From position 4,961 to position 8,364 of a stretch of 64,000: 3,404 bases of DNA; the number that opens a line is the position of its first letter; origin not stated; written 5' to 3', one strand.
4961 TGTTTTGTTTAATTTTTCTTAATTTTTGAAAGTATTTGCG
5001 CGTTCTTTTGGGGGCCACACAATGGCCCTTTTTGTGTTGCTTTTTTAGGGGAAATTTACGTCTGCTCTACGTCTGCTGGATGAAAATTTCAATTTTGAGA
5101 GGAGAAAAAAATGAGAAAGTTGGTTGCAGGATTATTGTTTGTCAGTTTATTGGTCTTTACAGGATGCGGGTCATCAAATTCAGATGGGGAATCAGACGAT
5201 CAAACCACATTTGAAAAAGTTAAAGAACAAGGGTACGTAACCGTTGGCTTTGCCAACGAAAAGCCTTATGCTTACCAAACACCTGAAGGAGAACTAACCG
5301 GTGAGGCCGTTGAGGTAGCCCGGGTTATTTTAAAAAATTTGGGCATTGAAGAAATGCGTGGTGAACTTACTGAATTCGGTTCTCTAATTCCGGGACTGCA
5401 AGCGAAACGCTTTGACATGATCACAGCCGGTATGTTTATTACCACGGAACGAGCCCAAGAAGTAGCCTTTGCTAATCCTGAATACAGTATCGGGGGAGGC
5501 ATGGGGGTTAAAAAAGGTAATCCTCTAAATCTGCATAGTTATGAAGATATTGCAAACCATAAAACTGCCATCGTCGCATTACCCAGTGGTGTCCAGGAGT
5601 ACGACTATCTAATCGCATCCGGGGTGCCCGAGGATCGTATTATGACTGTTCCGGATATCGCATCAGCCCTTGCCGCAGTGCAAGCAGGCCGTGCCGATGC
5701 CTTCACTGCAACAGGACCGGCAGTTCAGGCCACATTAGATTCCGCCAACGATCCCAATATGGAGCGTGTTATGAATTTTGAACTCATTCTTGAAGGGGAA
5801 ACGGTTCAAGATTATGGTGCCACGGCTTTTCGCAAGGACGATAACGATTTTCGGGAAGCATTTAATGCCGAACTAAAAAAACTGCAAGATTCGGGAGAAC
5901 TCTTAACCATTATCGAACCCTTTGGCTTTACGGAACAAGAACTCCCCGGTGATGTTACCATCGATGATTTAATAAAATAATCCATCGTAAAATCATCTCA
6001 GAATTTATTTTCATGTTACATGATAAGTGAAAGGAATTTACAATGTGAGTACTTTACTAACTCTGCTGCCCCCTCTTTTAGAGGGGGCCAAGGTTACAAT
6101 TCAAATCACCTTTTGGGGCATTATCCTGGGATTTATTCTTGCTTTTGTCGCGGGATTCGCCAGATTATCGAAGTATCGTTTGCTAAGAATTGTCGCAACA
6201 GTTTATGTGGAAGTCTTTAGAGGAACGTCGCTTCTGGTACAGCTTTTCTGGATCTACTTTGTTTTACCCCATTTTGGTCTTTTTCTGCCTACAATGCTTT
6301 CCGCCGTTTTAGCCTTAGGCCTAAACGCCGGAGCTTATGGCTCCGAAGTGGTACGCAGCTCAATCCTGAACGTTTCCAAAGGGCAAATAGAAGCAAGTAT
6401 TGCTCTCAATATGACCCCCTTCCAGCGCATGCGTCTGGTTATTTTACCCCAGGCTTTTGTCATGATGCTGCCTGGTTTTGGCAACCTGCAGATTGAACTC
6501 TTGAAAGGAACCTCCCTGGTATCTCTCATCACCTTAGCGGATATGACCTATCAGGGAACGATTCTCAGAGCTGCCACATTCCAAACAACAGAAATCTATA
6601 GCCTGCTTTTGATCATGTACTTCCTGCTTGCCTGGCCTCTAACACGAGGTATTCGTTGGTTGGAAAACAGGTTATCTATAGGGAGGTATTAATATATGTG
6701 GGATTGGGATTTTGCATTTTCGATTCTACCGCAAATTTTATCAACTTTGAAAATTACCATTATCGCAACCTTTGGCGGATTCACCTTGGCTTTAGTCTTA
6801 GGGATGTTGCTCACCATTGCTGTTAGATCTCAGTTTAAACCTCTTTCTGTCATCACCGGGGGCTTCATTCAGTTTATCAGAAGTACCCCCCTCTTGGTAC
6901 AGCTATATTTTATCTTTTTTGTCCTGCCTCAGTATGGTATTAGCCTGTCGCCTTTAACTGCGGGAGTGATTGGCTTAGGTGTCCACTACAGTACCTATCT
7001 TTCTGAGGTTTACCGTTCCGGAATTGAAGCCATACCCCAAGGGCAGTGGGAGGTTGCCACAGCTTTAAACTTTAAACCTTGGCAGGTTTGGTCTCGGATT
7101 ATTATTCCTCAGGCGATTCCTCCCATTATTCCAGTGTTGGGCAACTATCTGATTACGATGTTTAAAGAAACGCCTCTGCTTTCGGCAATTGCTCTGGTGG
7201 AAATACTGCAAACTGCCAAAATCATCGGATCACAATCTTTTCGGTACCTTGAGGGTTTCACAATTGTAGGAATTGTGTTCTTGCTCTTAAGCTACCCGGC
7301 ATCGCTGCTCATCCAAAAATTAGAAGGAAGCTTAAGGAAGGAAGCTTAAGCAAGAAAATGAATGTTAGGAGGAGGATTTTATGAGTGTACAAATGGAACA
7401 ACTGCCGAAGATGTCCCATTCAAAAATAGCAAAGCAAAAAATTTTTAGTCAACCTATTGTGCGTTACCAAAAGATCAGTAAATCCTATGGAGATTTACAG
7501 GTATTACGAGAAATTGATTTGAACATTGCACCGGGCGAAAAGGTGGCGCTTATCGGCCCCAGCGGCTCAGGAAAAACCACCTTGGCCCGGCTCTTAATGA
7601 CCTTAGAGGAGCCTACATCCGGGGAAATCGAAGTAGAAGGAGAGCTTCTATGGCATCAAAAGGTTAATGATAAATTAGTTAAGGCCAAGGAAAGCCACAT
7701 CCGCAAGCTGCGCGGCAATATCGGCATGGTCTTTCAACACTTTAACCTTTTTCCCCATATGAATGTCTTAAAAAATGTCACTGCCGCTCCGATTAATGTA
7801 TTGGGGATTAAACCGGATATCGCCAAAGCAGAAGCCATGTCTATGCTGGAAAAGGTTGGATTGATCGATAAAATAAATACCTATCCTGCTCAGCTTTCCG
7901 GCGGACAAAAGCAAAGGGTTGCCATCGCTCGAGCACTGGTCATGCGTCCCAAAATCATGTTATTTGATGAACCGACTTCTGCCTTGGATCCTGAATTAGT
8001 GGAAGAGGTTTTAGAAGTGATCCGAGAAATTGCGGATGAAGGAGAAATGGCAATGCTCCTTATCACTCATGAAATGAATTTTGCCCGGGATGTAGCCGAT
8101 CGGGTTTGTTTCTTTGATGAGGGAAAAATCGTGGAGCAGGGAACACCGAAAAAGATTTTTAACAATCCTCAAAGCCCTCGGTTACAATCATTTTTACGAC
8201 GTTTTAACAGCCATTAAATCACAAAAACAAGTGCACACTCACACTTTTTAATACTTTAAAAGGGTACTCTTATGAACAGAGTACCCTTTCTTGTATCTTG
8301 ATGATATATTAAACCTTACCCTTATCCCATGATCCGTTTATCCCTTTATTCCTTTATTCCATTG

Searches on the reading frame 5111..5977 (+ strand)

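Call 24: search_protein_families(library=ncbifam, proteins=[window:5111-5977:+], max_evalue=1e-10)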
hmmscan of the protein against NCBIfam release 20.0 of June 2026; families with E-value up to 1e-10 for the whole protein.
window:5111-5977:+ (289 aa): 6 families
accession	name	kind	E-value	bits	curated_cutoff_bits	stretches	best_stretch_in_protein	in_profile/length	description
TIGR02995.1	ectoine_ehuB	equivalog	1.7e-86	289.9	190.9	1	28-279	20-267/275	ectoine/hydroxyectoine ABC transporter substrate-binding protein EhuB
TIGR01096.1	3A0103s03R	subfamily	4.3e-24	85.4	256.35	1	32-269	16-247/250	lysine/arginine/ornithine ABC transporter substrate-binding protein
NF008426.0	PRK11260.1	equivalog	9.4e-21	74.2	312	1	13-269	17-257/266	cystine ABC transporter substrate-binding protein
NF007029.0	PRK09495.1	equivalog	2.9e-18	66.6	303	1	64-268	48-239/248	glutamine ABC transporter substrate-binding protein GlnH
NF041764.1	ArtI_Ecoli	equivalog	1.2e-11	44.5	522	1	55-268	36-237/243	arginine ABC transporter substrate-binding protein ArtI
NF008063.0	PRK10797.1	subfamily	6.9e-11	41.9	375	1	1-264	3-262/302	glutamate/aspartate ABC transporter substrate-binding protein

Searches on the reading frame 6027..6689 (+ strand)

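Call 24: search_protein_families(library=ncbifam, proteins=[window:6027-6689:+], max_evalue=1e-10)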
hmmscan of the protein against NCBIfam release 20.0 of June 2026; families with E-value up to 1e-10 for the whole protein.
window:6027-6689:+ (221 aa): 10 families
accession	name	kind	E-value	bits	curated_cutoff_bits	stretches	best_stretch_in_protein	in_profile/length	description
TIGR03004.1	ectoine_ehuC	equivalog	1.1e-80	270.5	196.95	1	13-220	3-210/214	ectoine/hydroxyectoine ABC transporter permease subunit EhuC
NF007028.0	PRK09494.1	equivalog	8.3e-46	156.6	303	1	5-218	3-218/219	glutamine ABC transporter permease GlnP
NF011680.0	PRK15100.1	equivalog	2.2e-45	155.2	300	1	11-216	9-214/222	cystine ABC transporter permease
TIGR03003.1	ectoine_ehuD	equivalog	2.2e-44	151.9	205.2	1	11-216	7-212/212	ectoine/hydroxyectoine ABC transporter permease subunit EhuD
NF011687.0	PRK15107.1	equivalog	1e-30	107.3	318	1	6-206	5-213/224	glutamate/aspartate ABC transporter permease GltK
TIGR01726.1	HEQRo_perm_3TM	subfamily_domain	9.1e-30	103.1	42.2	1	14-111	2-99/99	ABC transporter permease subunit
NF011651.0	PRK15069.1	subfamily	8.4e-26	90.8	306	1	19-215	21-227/237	histidine ABC transporter permease HisM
NF008336.0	PRK11122.1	equivalog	5.3e-25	88.4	248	1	14-215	5-214/222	arginine ABC transporter permease ArtM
NF008337.0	PRK11123.1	equivalog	5.6e-24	84.9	277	1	89-217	103-231/238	arginine ABC transporter permease ArtQ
NF011714.0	PRK15135.1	subfamily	2.6e-22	79.7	319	1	17-219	9-222/228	histidine ABC transporter permease HisQ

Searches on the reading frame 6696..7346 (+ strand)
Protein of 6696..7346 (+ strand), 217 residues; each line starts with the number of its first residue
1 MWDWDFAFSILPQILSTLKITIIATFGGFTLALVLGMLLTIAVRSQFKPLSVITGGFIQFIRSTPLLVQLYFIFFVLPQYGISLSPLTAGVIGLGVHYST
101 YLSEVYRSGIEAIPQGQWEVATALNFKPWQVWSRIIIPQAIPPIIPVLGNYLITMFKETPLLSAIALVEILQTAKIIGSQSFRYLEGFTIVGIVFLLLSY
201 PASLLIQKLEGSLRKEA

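Call 24: search_protein_families(library=ncbifam, proteins=[window:6696-7346:+], max_evalue=1e-10)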
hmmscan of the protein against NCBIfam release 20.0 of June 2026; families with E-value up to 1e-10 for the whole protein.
window:6696-7346:+ (217 aa): 11 families
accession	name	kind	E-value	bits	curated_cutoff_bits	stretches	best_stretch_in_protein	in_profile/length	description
TIGR03003.1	ectoine_ehuD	equivalog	1.7e-85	286.3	205.2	1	2-211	1-210/212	ectoine/hydroxyectoine ABC transporter permease subunit EhuD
TIGR03004.1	ectoine_ehuC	equivalog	2.2e-42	145.3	196.95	1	10-215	3-208/214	ectoine/hydroxyectoine ABC transporter permease subunit EhuC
NF011680.0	PRK15100.1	equivalog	2.9e-40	138.5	300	1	10-214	11-215/222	cystine ABC transporter permease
NF007028.0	PRK09494.1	equivalog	2.2e-31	109.4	303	1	2-214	3-217/219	glutamine ABC transporter permease GlnP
TIGR01726.1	HEQRo_perm_3TM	subfamily_domain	4.7e-27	94.4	42.2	1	11-108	2-99/99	ABC transporter permease subunit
NF011687.0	PRK15107.1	equivalog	2.1e-25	90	318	1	2-209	4-219/224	glutamate/aspartate ABC transporter permease GltK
NF008337.0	PRK11123.1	equivalog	9.3e-24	84.2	277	1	82-210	99-227/238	arginine ABC transporter permease ArtQ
NF008336.0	PRK11122.1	equivalog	1.9e-21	76.7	248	1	10-210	4-212/222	arginine ABC transporter permease ArtM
NF011714.0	PRK15135.1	subfamily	1e-20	74.6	319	1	14-199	9-205/228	histidine ABC transporter permease HisQ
NF011651.0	PRK15069.1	subfamily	1.2e-17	64.1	306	1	15-210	20-225/237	histidine ABC transporter permease HisM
TIGR01097.1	PhnE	equivalog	7.7e-13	48.5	216.7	1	3-145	50-185/252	phosphonate ABC transporter, permease protein PhnE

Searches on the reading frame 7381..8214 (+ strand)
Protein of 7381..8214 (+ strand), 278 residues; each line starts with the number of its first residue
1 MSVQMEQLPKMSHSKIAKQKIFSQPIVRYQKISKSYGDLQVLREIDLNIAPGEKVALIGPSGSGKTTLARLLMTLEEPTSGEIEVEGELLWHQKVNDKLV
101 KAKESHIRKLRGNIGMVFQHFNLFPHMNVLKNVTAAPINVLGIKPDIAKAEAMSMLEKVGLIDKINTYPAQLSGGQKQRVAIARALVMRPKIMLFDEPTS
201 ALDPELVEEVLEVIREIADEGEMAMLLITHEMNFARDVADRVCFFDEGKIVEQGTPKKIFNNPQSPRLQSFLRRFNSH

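Call 24: search_protein_families(library=ncbifam, proteins=[window:7381-8214:+], max_evalue=1e-10)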
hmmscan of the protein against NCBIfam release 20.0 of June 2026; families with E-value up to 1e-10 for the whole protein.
window:7381-8214:+ (278 aa): 183 families (the best 25 are shown)
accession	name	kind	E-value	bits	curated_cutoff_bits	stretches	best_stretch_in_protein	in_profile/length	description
TIGR03005.1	ectoine_ehuA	equivalog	1.5e-113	378.2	345.4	1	27-274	1-249/252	ectoine/hydroxyectoine ABC transporter ATP-binding protein EhuA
NF008428.0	PRK11264.1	equivalog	9.8e-89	296.8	406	1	28-276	5-248/250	L-cystine ABC transporter ATP-binding protein TcyN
NF007027.0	PRK09493.1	equivalog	2.8e-87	292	379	1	26-274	1-238/240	glutamine ABC transporter ATP-binding protein GlnQ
NF007908.0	PRK10619.1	equivalog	2.5e-78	262.8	466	1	31-273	10-253/257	histidine ABC transporter ATP-binding protein HisP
NF008338.0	PRK11124.1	equivalog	3.5e-75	252.6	369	1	28-273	4-241/242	arginine ABC transporter ATP-binding protein ArtP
TIGR00972.1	3a0107s01c2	equivalog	3.6e-63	213.2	343.2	1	28-272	3-243/248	phosphate ABC transporter ATP-binding protein PstB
TIGR00968.1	3a0106s01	subfamily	1.6e-60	204.6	342.75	1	30-274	4-233/237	sulfate ABC transporter ATP-binding protein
TIGR02315.1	ABC_phnC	equivalog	3.2e-59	200.3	266.1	1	26-261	1-235/243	phosphonate ABC transporter ATP-binding protein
TIGR02314.1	ABC_MetN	equivalog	1.6e-58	198.3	499.7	1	35-273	14-242/343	methionine ABC transporter ATP-binding protein MetN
TIGR03265.1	PhnT2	equivalog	5.4e-58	196.9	457.7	1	25-276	3-239/353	putative 2-aminoethylphosphonate ABC transporter ATP-binding protein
TIGR02982.1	heterocyst_DevA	subfamily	1.3e-56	191.7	295.8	1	39-250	18-219/220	ABC exporter ATP-binding subunit, DevA family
NF008105.0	PRK10851.1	equivalog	5.7e-56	189.8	502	1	29-276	5-241/362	sulfate/thiosulfate ABC transporter ATP-binding protein CysA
TIGR01186.1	proV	subfamily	7.7e-56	189.8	326.6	1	38-273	5-231/363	betaine/proline/choline family ABC transporter ATP-binding protein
TIGR02673.1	FtsE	equivalog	5.5e-55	186.3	264.85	1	26-249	1-214/214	cell division ATP-binding protein FtsE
NF006987.0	PRK09452.1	equivalog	1.4e-54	185.3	482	1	14-271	5-247/378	spermidine/putrescine ABC transporter ATP-binding protein PotA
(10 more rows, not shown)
